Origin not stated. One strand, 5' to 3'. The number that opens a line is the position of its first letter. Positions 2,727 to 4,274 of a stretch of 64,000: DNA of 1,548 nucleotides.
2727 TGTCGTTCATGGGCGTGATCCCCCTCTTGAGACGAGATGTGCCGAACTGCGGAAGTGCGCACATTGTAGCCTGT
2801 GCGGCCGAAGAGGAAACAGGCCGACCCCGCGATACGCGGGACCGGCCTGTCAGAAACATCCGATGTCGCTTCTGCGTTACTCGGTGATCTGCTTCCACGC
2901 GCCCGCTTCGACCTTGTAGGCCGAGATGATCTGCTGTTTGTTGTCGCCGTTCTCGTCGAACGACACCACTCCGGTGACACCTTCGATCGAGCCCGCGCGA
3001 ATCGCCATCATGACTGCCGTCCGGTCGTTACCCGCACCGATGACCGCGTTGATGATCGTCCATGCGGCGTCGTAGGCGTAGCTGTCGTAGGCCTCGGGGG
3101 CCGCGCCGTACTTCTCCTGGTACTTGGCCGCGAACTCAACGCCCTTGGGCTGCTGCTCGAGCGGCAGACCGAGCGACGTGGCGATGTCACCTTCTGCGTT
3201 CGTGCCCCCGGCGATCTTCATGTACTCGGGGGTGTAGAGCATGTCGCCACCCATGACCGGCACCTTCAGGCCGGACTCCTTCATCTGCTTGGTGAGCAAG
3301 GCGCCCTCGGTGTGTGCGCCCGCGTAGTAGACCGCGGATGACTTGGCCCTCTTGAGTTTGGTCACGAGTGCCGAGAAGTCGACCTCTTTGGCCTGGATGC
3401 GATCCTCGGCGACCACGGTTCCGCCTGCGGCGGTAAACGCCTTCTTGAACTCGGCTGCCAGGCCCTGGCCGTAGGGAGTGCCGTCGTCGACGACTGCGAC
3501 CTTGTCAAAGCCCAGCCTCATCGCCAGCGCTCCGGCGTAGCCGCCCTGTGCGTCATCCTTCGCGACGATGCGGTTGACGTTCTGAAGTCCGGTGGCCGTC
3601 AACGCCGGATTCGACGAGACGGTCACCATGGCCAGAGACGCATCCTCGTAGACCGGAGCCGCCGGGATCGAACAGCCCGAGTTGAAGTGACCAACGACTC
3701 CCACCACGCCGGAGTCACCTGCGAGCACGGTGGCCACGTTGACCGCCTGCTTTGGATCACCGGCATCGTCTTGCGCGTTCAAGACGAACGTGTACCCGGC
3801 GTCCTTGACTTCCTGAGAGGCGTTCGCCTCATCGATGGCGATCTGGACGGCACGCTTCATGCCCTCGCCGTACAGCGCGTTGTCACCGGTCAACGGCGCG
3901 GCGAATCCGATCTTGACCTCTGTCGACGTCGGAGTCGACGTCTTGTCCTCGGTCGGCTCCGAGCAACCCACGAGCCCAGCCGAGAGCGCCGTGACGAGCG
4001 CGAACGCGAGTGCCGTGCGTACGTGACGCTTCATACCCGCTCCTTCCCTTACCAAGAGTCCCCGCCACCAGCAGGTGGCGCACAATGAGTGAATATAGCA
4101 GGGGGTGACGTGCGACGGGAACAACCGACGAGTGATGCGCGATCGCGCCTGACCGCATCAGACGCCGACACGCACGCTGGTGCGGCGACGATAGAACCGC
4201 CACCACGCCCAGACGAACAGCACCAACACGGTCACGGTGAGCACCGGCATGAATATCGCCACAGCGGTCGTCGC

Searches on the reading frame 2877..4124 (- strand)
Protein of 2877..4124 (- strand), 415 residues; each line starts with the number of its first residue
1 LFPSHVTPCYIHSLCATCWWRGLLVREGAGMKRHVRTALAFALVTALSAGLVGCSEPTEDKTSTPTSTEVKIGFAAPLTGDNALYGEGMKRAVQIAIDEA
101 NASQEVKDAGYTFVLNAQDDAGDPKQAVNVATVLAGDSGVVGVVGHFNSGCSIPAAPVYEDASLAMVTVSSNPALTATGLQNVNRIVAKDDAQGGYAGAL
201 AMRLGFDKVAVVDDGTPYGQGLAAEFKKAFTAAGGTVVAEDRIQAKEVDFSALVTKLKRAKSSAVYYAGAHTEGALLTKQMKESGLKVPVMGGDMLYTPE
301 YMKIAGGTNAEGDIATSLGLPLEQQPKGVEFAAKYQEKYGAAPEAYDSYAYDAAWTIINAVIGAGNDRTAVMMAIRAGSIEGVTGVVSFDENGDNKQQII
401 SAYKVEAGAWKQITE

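Call 64: search_protein_families(library=pfam, proteins=[window:2877-4124:-], max_evalue=1e-8)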
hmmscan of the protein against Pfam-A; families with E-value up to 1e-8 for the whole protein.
window:2877-4124:- (415 aa): 3 families
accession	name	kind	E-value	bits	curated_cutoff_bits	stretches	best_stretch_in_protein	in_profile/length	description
PF13458.12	Peripla_BP_6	-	1.2e-47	163.7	31.7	1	69-398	1-331/343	Periplasmic binding protein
PF01094.35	ANF_receptor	-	1.2e-24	87.5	25.4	1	90-396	3-341/353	Receptor family ligand binding region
PF13433.12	Peripla_BP_5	-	1.2e-10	41.4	27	0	221-392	148-323/363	Periplasmic binding protein domain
